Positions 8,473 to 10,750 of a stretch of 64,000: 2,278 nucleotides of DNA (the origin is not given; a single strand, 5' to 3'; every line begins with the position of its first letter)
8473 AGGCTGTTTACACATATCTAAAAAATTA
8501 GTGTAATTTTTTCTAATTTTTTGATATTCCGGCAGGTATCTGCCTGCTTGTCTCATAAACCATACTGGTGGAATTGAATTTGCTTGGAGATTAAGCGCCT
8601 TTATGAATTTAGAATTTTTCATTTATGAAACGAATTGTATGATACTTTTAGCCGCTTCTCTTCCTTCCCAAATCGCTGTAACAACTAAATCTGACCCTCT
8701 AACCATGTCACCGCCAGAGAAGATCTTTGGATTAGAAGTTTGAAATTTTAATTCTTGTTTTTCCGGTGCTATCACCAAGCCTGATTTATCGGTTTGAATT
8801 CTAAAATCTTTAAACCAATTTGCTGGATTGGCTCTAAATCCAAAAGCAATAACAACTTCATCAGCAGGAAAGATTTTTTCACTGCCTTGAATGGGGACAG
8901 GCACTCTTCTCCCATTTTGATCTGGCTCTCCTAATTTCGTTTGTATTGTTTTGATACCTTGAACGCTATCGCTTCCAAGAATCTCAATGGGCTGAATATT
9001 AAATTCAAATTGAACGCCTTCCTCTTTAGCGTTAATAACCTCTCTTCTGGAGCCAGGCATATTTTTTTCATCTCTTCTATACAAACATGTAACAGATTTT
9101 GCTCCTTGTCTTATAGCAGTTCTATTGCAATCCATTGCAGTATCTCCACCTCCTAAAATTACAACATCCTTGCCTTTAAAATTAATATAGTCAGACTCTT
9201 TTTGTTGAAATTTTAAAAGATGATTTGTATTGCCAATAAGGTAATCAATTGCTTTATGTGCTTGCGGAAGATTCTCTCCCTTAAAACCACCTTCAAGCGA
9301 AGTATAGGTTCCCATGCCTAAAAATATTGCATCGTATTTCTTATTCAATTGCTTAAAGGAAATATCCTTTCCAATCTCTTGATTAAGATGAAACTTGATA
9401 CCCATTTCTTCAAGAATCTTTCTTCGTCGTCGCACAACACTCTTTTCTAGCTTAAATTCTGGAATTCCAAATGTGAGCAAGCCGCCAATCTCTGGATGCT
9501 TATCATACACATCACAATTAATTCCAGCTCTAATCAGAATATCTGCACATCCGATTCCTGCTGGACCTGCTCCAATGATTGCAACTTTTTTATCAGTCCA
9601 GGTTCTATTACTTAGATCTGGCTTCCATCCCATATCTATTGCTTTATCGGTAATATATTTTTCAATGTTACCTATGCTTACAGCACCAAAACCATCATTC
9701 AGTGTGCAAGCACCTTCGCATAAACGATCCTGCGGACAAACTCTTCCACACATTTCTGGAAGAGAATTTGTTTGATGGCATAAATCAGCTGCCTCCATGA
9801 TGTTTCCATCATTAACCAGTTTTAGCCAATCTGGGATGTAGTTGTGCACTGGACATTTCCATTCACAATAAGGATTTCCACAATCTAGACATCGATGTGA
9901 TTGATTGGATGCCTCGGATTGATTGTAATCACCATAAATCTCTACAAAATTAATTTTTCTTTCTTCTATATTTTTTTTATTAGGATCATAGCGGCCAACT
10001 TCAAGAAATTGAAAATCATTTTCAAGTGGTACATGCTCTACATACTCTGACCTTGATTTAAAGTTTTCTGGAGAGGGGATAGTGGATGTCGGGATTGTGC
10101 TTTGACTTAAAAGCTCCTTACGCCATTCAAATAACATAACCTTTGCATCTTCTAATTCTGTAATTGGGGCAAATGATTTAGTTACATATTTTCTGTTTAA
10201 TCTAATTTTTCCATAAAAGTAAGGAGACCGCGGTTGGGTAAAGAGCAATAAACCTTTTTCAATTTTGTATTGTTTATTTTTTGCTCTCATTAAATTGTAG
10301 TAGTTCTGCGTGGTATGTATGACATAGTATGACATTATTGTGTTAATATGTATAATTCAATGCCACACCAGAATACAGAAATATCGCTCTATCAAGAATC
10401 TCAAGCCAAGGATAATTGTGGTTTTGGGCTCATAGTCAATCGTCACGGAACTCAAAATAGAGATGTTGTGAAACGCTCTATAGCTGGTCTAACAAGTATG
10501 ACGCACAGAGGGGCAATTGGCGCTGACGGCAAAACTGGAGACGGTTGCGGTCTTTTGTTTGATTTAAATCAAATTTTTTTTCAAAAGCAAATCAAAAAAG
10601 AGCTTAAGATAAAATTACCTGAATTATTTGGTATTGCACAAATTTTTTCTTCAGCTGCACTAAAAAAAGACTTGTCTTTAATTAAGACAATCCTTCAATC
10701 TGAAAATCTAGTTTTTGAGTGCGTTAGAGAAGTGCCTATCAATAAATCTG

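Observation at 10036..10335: GltD carries an in-frame ~100-aa N-terminal extension resembling an integrase Arm-type (DUF4102-like) DNA-binding domain plus a Ser/Thr/Pro linker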

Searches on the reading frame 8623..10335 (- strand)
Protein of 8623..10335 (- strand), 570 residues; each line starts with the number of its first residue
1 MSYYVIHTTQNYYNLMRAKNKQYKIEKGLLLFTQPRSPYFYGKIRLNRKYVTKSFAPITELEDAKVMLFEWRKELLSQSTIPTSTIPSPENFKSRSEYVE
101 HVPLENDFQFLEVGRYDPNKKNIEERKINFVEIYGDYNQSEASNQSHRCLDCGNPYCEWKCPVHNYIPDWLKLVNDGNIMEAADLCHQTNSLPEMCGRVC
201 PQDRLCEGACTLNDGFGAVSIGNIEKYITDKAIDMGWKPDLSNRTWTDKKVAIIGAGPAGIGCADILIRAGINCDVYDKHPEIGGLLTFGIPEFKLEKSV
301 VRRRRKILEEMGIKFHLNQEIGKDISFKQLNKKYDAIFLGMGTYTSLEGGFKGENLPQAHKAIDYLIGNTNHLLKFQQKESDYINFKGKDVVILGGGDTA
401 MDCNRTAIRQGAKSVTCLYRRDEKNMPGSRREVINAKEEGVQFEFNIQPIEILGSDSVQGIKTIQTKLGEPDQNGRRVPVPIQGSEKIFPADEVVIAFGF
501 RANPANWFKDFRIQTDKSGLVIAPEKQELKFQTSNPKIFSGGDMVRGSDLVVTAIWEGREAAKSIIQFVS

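Call 3: search_protein_families(library=pfam, proteins=[window:8623-10335:-], max_evalue=10)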
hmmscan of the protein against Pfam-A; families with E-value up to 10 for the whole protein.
window:8623-10335:- (570 aa): 23 families
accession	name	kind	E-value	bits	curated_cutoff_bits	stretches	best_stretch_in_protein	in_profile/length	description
PF14691.11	Fer4_20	-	3.5e-39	133.5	25.8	1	127-236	2-112/113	Dihydroprymidine dehydrogenase domain II, 4Fe-4S cluster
PF07992.20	Pyr_redox_2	-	2.5e-23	83.4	26.1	1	249-558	1-291/291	Pyridine nucleotide-disulphide oxidoreductase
PF13738.12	Pyr_redox_3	-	1.7e-10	41.1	30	2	376-539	152-302/305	Pyridine nucleotide-disulphide oxidoreductase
PF00070.33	Pyr_redox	-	7.6e-08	33.2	22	2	391-463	2-79/82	Pyridine nucleotide-disulphide oxidoreductase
PF01946.23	Thi4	-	8.8e-07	28.8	26.2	1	246-317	15-86/235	Thi4 family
PF13450.12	NAD_binding_8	-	2e-06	28.4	21.9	1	253-287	1-35/68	NAD(P)-binding Rossmann-like domain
PF01494.25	FAD_binding_3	-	8.1e-05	22.4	22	1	250-281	3-34/349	FAD binding domain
PF13241.12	NAD_binding_7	-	0.00038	21.4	22.1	1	384-416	3-34/104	Putative NAD(P)-binding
PF03486.20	HI0933_like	-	0.00038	20.4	50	1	250-284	2-36/244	HI0933-like protein Rossmann domain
PF12831.13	FAD_oxidored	-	0.00061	19.6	27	1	251-291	2-42/416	FAD dependent oxidoreductase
PF01266.30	DAO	-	0.00065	19.8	27.9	1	250-290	1-49/353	FAD dependent oxidoreductase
PF21799.2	MurD-like_N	-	0.0048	17.6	27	1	249-282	1-34/88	Mur ligase MurD-like, N-terminal domain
PF00743.25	FMO-like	-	0.0099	14.8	22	1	249-289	2-42/532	Flavin-binding monooxygenase-like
PF01262.27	AlaDh_PNT_C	-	0.018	14.9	23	1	250-282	30-62/214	Alanine dehydrogenase/PNT, C-terminal domain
PF01488.26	Shikimate_DH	-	0.024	15.1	24.3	0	385-424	9-48/138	Shikimate / quinate 5-dehydrogenase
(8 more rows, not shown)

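Call 4: search_protein_families(library=ncbifam, proteins=[window:8623-10335:-], max_evalue=10)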
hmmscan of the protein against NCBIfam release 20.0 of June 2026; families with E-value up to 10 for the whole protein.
window:8623-10335:- (570 aa): 97 families (the best 25 are shown)
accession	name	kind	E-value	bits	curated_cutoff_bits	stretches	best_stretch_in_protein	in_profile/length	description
TIGR01318.1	gltD_gamma_fam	subfamily_domain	2.8e-225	748.2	482.95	1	108-569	1-465/467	glutamate synthase, small subunit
NF009408.0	PRK12769.1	equivalog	6.9e-208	691.9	1003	1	114-569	192-651/659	formate-dependent uric acid utilization protein AegA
NF009451.0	PRK12809.1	equivalog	1.2e-178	595.3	1154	1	116-567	177-632/639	formate-dependent uric acid utilization protein YgfT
TIGR01316.1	gltA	equivalog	3e-109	365.8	471.75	1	124-568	3-448/449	NADPH-dependent glutamate synthase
NF009414.0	PRK12778.1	equivalog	2.2e-108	363.5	1103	1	114-569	295-749/752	bifunctional dihydroorotate dehydrogenase B NAD binding subunit/NADPH-dependent glutamate synthase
TIGR01317.1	GOGAT_sm_gam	subfamily_domain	6.1e-107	358.4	447.7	1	110-569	5-478/485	glutamate synthase small subunit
NF009410.0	PRK12771.1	subfamily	8.8e-99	331.6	516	2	155-569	48-445/566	NAD(P)-binding protein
NF009454.0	PRK12814.1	equivalog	1.1e-89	301.6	916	2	148-569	96-500/657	putative NADPH-dependent glutamate synthase small subunit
NF009413.0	PRK12775.1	equivalog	3.9e-87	293.1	1895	1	120-569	304-754/1006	putative trifunctional 2-polyprenylphenol hydroxylase/glutamate synthase subunit beta/ferritin domain-containing protein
NF010590.0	PRK13984.1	equivalog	9.3e-74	248.6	946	1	105-569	148-606/611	putative oxidoreductase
NF009409.0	PRK12770.1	subfamily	1.1e-69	235.3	343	1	246-569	16-350/360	putative glutamate synthase subunit beta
TIGR03315.1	Se_ygfK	equivalog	1.3e-68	231.4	835.3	1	150-566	440-836/1012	putative selenate reductase subunit YgfK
NF009415.0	PRK12779.1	equivalog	1.5e-63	215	1519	1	160-567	213-624/944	putative bifunctional glutamate synthase subunit beta/2-polyprenylphenol hydroxylase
NF045663.1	diclust_near_Sec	equivalog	9.2e-34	116.6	530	2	139-345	2-201/759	pyridine nucleotide-disulfide oxidoreductase/dicluster-binding protein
TIGR01292.1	TRX_reduct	equivalog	1.1e-16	60.5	343.45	2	386-568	139-299/300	thioredoxin-disulfide reductase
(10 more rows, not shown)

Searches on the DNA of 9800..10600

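Call 14: search_rna_families(source=window, start=9800, end=10600, threshold=evalue, max_evalue=1)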
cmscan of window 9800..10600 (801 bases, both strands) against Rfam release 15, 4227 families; matches with E-value up to 1: 2.
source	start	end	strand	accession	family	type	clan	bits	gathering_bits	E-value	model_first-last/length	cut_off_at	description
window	10314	10444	+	RF02334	TtnuHACA28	Gene; snRNA; snoRNA; HACA-box;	-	23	130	0.33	1-134/134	no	Tetrahymena snoRNA TtnuHACA28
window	9833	9858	+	RF02596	cyano_het_sRNA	Gene; sRNA;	-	22.9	35.7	0.05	1-56/56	no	Cyanobacteria heterocyst sRNA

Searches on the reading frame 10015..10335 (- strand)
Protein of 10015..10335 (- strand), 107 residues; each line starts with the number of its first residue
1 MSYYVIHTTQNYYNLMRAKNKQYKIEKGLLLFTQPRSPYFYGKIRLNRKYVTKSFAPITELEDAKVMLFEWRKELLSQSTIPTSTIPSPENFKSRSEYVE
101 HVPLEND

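Call 3: search_protein_families(library=pfam, proteins=[window:10015-10335:-], max_evalue=10)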
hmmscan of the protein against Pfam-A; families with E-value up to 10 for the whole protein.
seq(107 aa): 0 families

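Call 4: search_protein_families(library=ncbifam, proteins=[window:10015-10335:-], max_evalue=10)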
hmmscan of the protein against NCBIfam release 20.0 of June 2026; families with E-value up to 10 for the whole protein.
seq(107 aa): 1 family
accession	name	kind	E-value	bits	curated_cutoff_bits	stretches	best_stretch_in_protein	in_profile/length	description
NF009002.0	PRK12347.1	subfamily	0.16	11.1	386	1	36-91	118-173/231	L-ribulose-5-phosphate 4-epimerase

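Call 5: find_homologous_proteins(query=window:10015-10335:-, max_evalue=1)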
Query seq(107 aa) (107 aa): 118 proteins with E <= 1 among 118 candidates.
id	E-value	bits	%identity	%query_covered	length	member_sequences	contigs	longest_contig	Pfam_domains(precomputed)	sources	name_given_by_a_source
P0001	3.7e-51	189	97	86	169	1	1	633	-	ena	-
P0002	4.1e-50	186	86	97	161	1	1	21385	-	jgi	jgi:glutamate synthase (NADPH/NADH) small chain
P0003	7.7e-50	185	82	95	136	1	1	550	-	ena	-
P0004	8.9e-50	185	85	97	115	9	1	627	-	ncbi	-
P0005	3.8e-49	183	91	86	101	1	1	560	-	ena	-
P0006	4.6e-49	183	93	86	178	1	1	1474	-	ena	-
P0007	2.5e-48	180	91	86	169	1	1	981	-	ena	-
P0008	5.2e-48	179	84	97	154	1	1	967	-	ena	-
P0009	5.9e-45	170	90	83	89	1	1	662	-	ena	-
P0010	1.7e-42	162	82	86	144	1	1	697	-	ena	-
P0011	2.5e-42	161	73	100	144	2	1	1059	-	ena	-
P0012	2.7e-42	161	83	86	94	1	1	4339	-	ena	-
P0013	3.4e-42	161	78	88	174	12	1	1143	PF14691.12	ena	-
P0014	8.0e-42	160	78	86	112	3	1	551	-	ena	-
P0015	1.2e-41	159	79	84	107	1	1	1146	-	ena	-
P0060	4.5e-23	99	54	86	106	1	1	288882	-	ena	-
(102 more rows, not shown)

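Call 16: find_encoding_contigs(protein=P0060, flank=6000, max_places=3)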
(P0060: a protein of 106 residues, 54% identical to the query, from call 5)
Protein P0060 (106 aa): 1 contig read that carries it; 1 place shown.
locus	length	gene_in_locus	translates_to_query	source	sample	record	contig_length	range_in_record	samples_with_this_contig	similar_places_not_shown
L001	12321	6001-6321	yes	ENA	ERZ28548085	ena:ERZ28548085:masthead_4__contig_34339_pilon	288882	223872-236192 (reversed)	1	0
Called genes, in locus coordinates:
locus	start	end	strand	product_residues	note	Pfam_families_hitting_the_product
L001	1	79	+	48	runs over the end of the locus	PF13238:AAA_18 (weak), PF01202:SKI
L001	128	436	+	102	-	PF01202:SKI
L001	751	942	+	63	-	PF01761:DHQ_synthase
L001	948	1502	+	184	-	PF24621:DHQS_C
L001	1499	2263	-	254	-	PF01493:GXGXG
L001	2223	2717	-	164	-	PF01645:Glu_synthase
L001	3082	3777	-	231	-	PF04898:Glu_syn_central (faint), PF01645:Glu_synthase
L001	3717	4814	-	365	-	PF04898:Glu_syn_central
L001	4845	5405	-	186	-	PF00310:GATase_2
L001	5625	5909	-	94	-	PF00310:GATase_2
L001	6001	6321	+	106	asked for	-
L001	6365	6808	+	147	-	PF14691:Fer4_20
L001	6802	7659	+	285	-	PF00070:Pyr_redox (faint), PF07992:Pyr_redox_2, PF13738:Pyr_redox_3 (weak)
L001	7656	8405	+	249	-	PF01208:URO-D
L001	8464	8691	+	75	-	PF01208:URO-D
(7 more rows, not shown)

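Call 85: search_protein_families(library=phrogs, proteins=[window:10015-10290:-], max_evalue=1)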
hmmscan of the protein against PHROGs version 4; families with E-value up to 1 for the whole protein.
seq(92 aa): 0 families
